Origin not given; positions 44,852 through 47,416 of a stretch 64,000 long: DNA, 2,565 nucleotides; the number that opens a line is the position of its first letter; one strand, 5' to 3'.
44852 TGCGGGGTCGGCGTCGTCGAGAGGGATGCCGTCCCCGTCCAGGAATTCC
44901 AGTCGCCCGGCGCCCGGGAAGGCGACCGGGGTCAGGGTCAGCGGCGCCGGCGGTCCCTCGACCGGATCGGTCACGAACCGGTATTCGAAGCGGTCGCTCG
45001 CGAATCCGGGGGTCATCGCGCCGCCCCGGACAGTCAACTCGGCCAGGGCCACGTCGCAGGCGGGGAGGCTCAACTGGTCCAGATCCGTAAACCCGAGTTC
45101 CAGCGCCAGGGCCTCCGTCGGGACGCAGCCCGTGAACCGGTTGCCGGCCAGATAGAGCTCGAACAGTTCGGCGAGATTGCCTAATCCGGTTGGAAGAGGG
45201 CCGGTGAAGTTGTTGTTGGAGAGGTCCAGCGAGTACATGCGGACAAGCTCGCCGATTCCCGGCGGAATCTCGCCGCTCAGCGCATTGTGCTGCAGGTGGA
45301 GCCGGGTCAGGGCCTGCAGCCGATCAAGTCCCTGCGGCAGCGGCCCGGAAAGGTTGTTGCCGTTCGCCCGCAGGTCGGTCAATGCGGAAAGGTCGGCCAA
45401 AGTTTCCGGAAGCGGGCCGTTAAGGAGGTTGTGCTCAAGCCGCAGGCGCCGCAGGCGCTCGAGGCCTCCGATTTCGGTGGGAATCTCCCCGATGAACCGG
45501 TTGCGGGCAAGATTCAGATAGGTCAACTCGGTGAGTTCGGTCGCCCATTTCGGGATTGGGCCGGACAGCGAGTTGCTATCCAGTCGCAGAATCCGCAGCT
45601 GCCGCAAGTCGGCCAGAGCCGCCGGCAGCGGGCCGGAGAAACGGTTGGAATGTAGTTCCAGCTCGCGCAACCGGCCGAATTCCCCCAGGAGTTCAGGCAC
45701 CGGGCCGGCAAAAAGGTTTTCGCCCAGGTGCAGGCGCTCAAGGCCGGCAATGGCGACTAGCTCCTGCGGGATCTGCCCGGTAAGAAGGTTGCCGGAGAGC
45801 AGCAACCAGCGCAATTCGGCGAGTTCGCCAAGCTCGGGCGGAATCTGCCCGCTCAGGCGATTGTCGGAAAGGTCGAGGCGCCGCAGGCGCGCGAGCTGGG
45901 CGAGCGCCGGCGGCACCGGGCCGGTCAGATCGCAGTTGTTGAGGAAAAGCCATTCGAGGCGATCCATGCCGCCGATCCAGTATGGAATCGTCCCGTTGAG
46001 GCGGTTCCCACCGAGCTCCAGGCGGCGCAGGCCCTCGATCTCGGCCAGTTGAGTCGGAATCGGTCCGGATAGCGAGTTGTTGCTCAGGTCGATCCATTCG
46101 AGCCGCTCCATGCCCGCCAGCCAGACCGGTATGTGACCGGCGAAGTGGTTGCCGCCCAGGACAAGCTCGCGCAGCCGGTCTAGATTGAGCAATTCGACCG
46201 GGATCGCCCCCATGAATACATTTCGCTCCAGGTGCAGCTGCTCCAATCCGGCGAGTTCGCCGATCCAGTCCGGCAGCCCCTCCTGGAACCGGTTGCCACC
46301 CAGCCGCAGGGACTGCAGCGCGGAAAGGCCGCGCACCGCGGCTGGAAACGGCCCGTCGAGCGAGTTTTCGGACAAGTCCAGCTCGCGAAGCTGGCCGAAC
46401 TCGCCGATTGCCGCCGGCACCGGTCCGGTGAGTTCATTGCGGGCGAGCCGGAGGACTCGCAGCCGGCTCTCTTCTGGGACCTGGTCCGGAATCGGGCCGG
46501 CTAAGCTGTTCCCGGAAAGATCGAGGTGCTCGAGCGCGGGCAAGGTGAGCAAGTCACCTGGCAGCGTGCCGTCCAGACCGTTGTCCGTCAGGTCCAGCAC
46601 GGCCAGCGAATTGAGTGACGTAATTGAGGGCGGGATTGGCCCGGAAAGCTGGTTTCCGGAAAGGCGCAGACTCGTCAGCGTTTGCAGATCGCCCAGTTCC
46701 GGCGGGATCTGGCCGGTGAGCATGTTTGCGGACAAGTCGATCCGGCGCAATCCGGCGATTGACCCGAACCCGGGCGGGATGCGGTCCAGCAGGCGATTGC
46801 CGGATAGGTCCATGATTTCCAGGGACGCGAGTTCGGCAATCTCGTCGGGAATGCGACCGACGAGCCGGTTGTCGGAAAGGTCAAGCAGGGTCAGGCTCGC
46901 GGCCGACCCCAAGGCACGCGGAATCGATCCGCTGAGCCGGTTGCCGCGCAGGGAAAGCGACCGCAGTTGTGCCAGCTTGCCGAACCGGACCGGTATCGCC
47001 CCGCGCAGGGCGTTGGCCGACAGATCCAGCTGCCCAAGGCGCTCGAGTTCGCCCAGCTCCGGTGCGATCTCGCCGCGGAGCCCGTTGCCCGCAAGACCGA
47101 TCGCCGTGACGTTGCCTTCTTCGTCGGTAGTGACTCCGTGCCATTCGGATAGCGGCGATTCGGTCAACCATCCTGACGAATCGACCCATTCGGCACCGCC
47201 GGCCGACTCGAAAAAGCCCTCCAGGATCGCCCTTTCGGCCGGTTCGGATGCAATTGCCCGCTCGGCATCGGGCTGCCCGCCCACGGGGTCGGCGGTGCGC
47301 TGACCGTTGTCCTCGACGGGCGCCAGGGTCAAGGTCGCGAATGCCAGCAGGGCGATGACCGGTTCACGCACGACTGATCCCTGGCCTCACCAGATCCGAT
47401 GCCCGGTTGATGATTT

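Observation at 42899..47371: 1,490-aa exported protein built from 28 + 6 perfectly phased plant-type (24-residue, GxIP) LRRs with LRRNT-like caps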

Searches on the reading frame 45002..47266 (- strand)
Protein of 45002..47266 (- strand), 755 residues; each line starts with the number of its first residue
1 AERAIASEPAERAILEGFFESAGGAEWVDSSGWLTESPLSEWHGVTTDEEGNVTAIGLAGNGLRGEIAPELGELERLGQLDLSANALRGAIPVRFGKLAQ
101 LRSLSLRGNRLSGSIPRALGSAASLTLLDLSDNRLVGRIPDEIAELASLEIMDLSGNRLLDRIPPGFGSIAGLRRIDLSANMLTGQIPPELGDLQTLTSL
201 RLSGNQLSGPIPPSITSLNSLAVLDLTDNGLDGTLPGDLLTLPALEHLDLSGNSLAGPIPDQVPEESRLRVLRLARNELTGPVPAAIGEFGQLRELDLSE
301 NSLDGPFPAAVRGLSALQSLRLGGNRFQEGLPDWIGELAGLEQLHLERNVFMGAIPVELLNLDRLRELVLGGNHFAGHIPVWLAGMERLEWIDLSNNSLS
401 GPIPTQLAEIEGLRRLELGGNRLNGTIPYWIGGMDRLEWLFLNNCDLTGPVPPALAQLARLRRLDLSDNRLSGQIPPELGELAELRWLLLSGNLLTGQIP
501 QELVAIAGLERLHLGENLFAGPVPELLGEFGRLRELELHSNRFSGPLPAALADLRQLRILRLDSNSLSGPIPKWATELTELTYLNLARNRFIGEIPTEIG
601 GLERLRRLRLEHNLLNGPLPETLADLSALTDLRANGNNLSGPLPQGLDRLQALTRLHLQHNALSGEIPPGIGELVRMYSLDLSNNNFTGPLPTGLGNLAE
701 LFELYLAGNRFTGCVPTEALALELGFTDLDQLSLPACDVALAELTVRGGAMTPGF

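Call 56: predict_structure(protein=window:45002-47266:-)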
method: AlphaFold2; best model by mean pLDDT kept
length: 755 residues; sequences in the alignment: 1
mean_pLDDT: 72.6   pTM: 0.68
mean pLDDT of the five models: 72.6, 70.4, 69.6, 56.4, 46.9
residues with pLDDT >= 90: 145; 70-90: 352; 50-70: 134; < 50: 124
segments of 3 or more residues with pLDDT < 50: 1-43, 59-69, 91-97, 116-118, 696-701, 712-755
pLDDT, mean of each block of 10 residues (from residue 1): 30 34 28 29 58 62 42 62 57 50 74 51 73 60 70 78 78 89 85 92 91 91 94 86 93 83 81 89 72 90 61 81 78 76 89 66 87 69 72 83 68 88 64 85 79 82 90 79 90 77 78 84 74 90 79 86 85 77 91 76 90 85 88 90 84 87 81 72 79 54 65 42 36 32 29 24
secondary structure, 60 per line:
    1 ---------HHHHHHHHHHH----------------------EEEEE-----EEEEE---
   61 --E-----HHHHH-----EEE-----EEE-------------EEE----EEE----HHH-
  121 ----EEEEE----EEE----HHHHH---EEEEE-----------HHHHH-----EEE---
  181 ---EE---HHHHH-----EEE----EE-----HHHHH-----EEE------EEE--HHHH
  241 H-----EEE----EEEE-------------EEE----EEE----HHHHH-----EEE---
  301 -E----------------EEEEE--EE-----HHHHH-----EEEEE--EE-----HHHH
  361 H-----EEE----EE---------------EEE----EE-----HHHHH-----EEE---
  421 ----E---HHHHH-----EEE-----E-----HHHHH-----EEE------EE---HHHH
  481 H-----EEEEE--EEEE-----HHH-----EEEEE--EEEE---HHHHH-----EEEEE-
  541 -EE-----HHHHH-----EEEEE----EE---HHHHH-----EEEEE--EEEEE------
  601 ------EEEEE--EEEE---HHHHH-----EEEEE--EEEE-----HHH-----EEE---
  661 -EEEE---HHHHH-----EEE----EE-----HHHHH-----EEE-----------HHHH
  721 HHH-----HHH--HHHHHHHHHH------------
elements in order (helices of 4 or more, strands of 3 or more residues): H10-20 E43-47 E53-57 H69-73 E79-81 E87-89 E103-105 E110-112 E125-129 E134-136 H141-145 E149-153 H165-169 E175-177 H189-193 E199-201 H213-217 E223-225 E232-234 H237-241 E247-249 E254-257 E271-273 E278-280 H285-289 E295-297 E319-323 H333-337 E343-347 H357-361 E367-369 E391-393 H405-409 E415-417 H429-433 E439-441 H453-457 E463-465 H477-481 E487-491 E494-497 E511-515 E518-521 H525-529 E535-539 H549-553 E559-563 H573-577 E583-587 E590-594 E607-611 E614-617 H621-625 E631-635 E638-641 E655-657 E662-665 H669-673 E679-681 H693-697 E703-705 H717-723 H734-743
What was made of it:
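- On Plant-specific (PS) LRR class (Kobe/Kajava classification): DSSP on the model shows two strands plus a short helix in many repeats (call 56).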

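Call 61: fold_search(model_id=the predicted structure, library=pdb)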
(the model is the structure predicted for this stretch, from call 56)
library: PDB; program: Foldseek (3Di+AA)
matches with E <= 10: 1077; with E <= 0.001: 646
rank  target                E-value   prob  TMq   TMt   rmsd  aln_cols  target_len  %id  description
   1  6s6q_A                2.3e-37  1.00  0.44  0.41  17.5       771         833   33  Crystal structure of the LRR ectodomain of the plant membrane receptor kinase GASSHO1/SCHENGEN3 from Arabidopsis thali (released 2020-01-29)
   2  4mn8_A                2.6e-33  1.00  0.49  0.49  15.1       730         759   33  Crystal structure of flg22 in complex with the FLS2 and BAK1 ectodomains (released 2013-12-04)
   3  5hz0_B                1.6e-32  1.00  0.51  0.60  10.7       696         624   31  Plant peptide hormone receptor RGFR1 in complex with RGF2 (released 2017-04-05)
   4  5hz1_B                3.6e-32  1.00  0.51  0.60  10.6       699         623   31  Plant peptide hormone receptor RGFR1 in complex with RGF3 (released 2017-03-22)
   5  5hz3_B                8.3e-32  1.00  0.52  0.61  11.2       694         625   30  Plant peptide hormone receptor RGFR1 in complex with RGFR5 (released 2017-03-22)
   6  5hyx_B                1.4e-31  1.00  0.51  0.60  10.9       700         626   30  Plant peptide hormone receptor RGFR1 in complex with RGF1 (released 2017-01-11)
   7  5gr8_A                7.2e-31  1.00  0.49  0.51  11.8       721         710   32  Crystal structure of PEPR1-AtPEP1 (released 2016-12-14)
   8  4mna                  1.9e-30  1.00  0.49  0.57  10.1       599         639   33  Crystal structure of the free FLS2 ectodomains (released 2013-12-04)
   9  8wec_A                1.5e-29  1.00  0.42  0.48  11.4       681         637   30  Crystal structure of Arabidopsis thaliana MIK2 ectodomain in complex with BAK1 ectodomain and SCOOP12 (released 2024-11-06)
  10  8wee_A                2.0e-29  1.00  0.49  0.56  11.9       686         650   30  Crystal structure of Arabidopsis thaliana MIK2 ectodomain in complex with SCOOP12 (released 2024-11-06)
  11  8web_A                2.4e-29  1.00  0.46  0.53  11.7       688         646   30  Crystal structure of Arabidopsis thaliana MIK2 ectodomain (released 2024-11-06)
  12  4lsa_A                9.3e-29  1.00  0.48  0.48   9.2       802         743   25  Crystal structure of BRI1 sud1 (Gly643Glu) bound to brassinolide (released 2013-09-04)
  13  8wei_A                1.9e-28  1.00  0.46  0.53  10.9       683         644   32  Crystal structure of Brassica napus MIK2 ectodomain (N393D mutant) (released 2024-11-06)
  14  8wef_A                2.8e-28  1.00  0.49  0.56  10.7       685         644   31  Crystal structure of Brassica napus MIK2 ectodomain in complex with Fusarium oxysporum SCOOPL (released 2024-11-06)
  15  5xjx_A                4.3e-28  1.00  0.49  0.65   6.2       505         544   36  Pre-formed plant receptor ERL1-TMM complex (released 2019-01-23)
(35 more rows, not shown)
